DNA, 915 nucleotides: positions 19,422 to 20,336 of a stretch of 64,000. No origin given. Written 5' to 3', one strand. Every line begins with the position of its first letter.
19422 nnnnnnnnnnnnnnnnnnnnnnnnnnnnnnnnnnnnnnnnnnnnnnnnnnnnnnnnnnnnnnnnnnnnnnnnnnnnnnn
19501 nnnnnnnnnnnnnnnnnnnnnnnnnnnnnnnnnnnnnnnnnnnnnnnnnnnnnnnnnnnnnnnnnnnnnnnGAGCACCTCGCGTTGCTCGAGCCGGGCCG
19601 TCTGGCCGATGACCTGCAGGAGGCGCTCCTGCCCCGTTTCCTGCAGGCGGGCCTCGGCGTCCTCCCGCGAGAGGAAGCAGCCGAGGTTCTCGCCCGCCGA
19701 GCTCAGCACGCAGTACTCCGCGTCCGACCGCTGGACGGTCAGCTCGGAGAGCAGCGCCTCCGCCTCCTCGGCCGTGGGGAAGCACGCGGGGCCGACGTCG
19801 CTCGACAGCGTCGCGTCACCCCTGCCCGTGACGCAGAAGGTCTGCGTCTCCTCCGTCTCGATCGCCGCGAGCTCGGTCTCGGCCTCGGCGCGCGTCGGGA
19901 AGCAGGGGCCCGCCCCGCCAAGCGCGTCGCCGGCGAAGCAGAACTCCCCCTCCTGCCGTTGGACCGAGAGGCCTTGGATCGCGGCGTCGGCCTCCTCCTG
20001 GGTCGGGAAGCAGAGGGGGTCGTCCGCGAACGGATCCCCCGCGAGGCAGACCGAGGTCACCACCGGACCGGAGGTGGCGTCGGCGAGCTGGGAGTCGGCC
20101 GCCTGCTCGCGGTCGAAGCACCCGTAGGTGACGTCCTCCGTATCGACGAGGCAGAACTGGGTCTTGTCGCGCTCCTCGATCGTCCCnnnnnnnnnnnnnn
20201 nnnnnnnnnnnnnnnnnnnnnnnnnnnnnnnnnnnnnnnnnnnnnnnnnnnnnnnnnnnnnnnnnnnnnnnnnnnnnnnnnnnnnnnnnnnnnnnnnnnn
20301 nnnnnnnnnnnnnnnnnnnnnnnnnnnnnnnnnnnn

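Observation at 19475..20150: SecD periplasmic head contains about five tandem Cys-pair repeats (C-x9-14-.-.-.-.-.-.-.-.)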

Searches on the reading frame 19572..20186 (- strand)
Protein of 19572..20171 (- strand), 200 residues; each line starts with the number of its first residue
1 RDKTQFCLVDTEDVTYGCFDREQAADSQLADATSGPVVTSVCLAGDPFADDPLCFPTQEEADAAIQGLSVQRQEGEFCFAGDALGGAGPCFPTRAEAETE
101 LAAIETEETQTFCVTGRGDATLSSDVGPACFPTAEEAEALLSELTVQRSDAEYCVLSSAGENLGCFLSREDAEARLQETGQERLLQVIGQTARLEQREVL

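Call 6: find_homologous_proteins(query=window:19572-20171:-, max_evalue=0.001)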
Query seq(200 aa) (200 aa): 16 proteins with E <= 0.001 among 798 candidates.
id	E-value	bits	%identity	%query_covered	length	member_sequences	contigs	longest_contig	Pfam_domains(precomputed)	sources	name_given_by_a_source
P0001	9.7e-90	317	72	100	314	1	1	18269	PF21760.4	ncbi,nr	ncbi:MAG TPA: hypothetical protein VJ913_04995, partial [Actinomycetota bacterium]|nr:hypothetical p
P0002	2.0e-56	209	56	100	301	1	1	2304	PF21760.4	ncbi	ncbi:MAG: hypothetical protein WD670_11020, partial [Actinomycetota bacterium]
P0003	3.4e-52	195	49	100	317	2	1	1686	PF21760.4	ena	-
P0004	5.7e-51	191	50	100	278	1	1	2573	PF21760.4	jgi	jgi:hypothetical protein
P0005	5.2e-35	139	58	60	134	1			-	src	-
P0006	4.1e-34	136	43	25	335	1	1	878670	PF21760.4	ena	-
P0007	1.7e-29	121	58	60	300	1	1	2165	PF00392.28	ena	-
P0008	1.5e-28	118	38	100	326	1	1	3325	PF21760.4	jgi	jgi:hypothetical protein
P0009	7.8e-26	109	62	46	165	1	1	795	-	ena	-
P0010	1.2e-25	108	76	34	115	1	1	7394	-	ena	-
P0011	3.5e-18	84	59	42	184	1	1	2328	-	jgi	jgi:hypothetical protein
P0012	4.5e-18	84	79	28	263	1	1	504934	PF22599.3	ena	-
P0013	8.0e-18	83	81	28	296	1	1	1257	-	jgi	-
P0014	1.8e-17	82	39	90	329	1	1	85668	-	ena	-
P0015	8.8e-14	70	34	87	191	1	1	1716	-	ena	-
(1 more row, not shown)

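Call 42: search_protein_families(library=pfam, proteins=[window:19632-20186:-], max_evalue=10)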
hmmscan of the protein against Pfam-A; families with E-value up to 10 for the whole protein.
seq(185 aa): 2 families
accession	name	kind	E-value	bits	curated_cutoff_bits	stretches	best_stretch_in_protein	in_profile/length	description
PF05036.18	SPOR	-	0.033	14.9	21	0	60-78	51-68/76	SPOR domain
PF12518.13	DUF3721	-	3.5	7.9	27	0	96-105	1-10/33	Protein of unknown function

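Call 44: predict_structure(alignment_id=A4)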
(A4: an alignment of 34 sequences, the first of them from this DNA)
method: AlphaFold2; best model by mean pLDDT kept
length: 185 residues; sequences in the alignment: 34
mean_pLDDT: 90.6   pTM: 0.67
mean pLDDT of the five models: 90.6, 90.3, 90.0, 89.3, 88.8
residues with pLDDT >= 90: 122; 70-90: 62; 50-70: 1; < 50: 0
segments of 3 or more residues with pLDDT < 50: none
pLDDT, mean of each block of 10 residues (from residue 1): 92 91 93 94 90 86 92 92 90 91 93 93 86 91 95 92 87 86 80
secondary structure, 60 per line:
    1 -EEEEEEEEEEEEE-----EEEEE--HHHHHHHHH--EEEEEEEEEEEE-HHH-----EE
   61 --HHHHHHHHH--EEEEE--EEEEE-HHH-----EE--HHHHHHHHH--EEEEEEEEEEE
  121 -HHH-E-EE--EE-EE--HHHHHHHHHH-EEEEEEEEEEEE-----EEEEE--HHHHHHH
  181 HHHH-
elements in order: E2-14 E20-24 H27-35 E38-49 H63-71 E74-78 E81-85 H99-107 E110-120 H139-148 E150-161 E167-171 H174-184

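Call 48: fold_search(model_id=the predicted structure, library=pdb)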
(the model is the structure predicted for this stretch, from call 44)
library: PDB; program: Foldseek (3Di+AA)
matches with E <= 10: 389; with E <= 0.001: 0
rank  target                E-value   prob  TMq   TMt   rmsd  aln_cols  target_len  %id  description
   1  1zvp_A                1.2e-01  0.25  0.18  0.24  12.1       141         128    8  Crystal Structure of a Protein of Unknown Function VC0802 from Vibrio cholerae, Possible Transport Protein (released 2005-07-19)
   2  9mdi_B                1.2e-01  0.15  0.20  0.09  18.6       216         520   10  Clostridioides difficile Transferase B Component Dimer (released 2025-07-16)
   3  4e2u                  1.2e-01  0.11  0.12  0.13  19.5       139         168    8  Crystal Structures of RadAmin intein from Pyrococcus horikoshii (released 2012-05-16)
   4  6o2n_C                1.7e-01  0.13  0.20  0.07  19.6       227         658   10  CDTb Double Heptamer Short Form Modeled from Cryo-EM Map Reconstructed using C7 Symmetry (released 2019-10-30)
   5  8h0y_B                2.1e-01  0.04  0.12  0.04  20.0       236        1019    7  Structure of SARS-CoV-1 Spike Protein with Engineered x1 Disulfide (S370C and D967C), Locked-112 Conformation (released 2022-11-09)
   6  1zvp_B                2.4e-01  0.16  0.18  0.23  12.1       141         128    8  Crystal Structure of a Protein of Unknown Function VC0802 from Vibrio cholerae, Possible Transport Protein (released 2005-07-19)
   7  6o2n_Z                2.7e-01  0.10  0.20  0.07  19.6       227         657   10  CDTb Double Heptamer Short Form Modeled from Cryo-EM Map Reconstructed using C7 Symmetry (released 2019-10-30)
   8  7r16_C                2.7e-01  0.07  0.17  0.04  16.2       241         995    8  Beta Variant SARS-CoV-2 Spike with 1 Erect RBD (released 2022-03-09)
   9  4dy6                  3.2e-01  0.04  0.12  0.10  20.8       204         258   10  Crystal structure of NAD kinase 1 from Listeria monocytogenes in complex with 2'-phosphate bis(adenosine)-5'-diphosphate (released 2012-03-07)
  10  2owl_A                3.6e-01  0.03  0.11  0.08  22.1       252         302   12  Crystal structure of E. coli RdgC (released 2007-03-20)
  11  2jmz_MODEL_1_A        4.0e-01  0.07  0.13  0.13  19.7       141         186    6  Solution structure of a KlbA intein precursor from Methanococcus jannaschii (released 2007-07-10)
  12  7z6x                  4.0e-01  0.03  0.11  0.12  23.8       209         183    7  Complex of E. coli LolA R43L mutant and lipoprotein (released 2022-09-07)
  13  6rga                  4.2e-01  0.03  0.12  0.10  20.3       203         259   10  Crystal structure of NAD kinase 1 from Listeria monocytogenes in complexe with an inhibitor (released 2020-02-19)
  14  6sms                  4.5e-01  0.08  0.18  0.06  19.1       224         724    8  Vegetative Insecticidal Protein 1 (Vip1Ac1) from Bacillus thuringiensis (released 2021-02-10)
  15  7sby_A                4.5e-01  0.03  0.12  0.04  20.4       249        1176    8  Structure of OC43 spike in complex with polyclonal Fab7 (Donor 269) (released 2022-05-04)
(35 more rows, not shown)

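Call 51: fold_search(model_id=the predicted structure, library=viral)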
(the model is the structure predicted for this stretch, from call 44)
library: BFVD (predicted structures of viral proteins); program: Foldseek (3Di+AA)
matches with E <= 10: 734; with E <= 0.001: 0
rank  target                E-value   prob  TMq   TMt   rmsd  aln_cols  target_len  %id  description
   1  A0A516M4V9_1          6.7e-02  0.28  0.21  0.07  10.7       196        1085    9  (no name in the UniProt tables at hand)
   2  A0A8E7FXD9            1.0e-01  0.35  0.25  0.28  12.8       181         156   11  (no name in the UniProt tables at hand)
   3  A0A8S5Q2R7            1.2e-01  0.13  0.21  0.08  24.5       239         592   12  Structural protein sp46 [Myoviridae sp. ctMYT7]
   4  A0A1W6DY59            1.8e-01  0.09  0.16  0.11  22.4       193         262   10  Uncharacterized protein [Aeromonas phage phiA8-29]
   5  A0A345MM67            2.3e-01  0.14  0.14  0.09  20.3       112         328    8  (no name in the UniProt tables at hand)
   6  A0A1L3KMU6            2.3e-01  0.09  0.18  0.09  17.3       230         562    9  Glycoprotein [Hubei rhabdo-like virus 6]
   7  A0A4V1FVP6            2.5e-01  0.03  0.09  0.07  22.6       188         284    9  (no name in the UniProt tables at hand)
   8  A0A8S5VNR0            2.7e-01  0.35  0.16  0.30  11.3        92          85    9  (no name in the UniProt tables at hand)
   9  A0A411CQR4            3.0e-01  0.25  0.15  0.34  22.8       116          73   12  Uncharacterized protein [Arthrobacter phage Sonali]
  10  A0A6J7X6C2            3.1e-01  0.84  0.16  0.39   5.9        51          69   20  Uncharacterized protein [uncultured Caudovirales phage]
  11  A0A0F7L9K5            4.6e-01  0.16  0.14  0.26  14.0        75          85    5  Uncharacterized protein [uncultured marine virus]
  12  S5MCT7                5.2e-01  0.99  0.17  0.51   1.5        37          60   22  Uncharacterized protein [Sinorhizobium phage phiM12]
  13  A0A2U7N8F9            5.2e-01  0.02  0.10  0.09  21.1       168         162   10  Uncharacterized protein [Pseudomonas phage PspYZU05]
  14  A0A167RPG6            5.5e-01  0.05  0.15  0.07  25.1       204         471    6  Putative BTB/POZ domain-containing protein [Powai lake megavirus]
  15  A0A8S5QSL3            6.1e-01  0.06  0.12  0.17  16.7       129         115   12  Uncharacterized protein [Podoviridae sp. ctKS020]
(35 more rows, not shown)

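Call 84: search_protein_families(library=phrogs, proteins=[window:19632-20186:-], max_evalue=1)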
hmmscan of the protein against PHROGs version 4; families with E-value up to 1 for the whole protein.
seq(185 aa): 2 families
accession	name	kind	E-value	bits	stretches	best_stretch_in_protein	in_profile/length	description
phrog_31267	-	unknown function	0.34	12.1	0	94-112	18-36/56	-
phrog_38832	-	unknown function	0.36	11.6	0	170-185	169-184/186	-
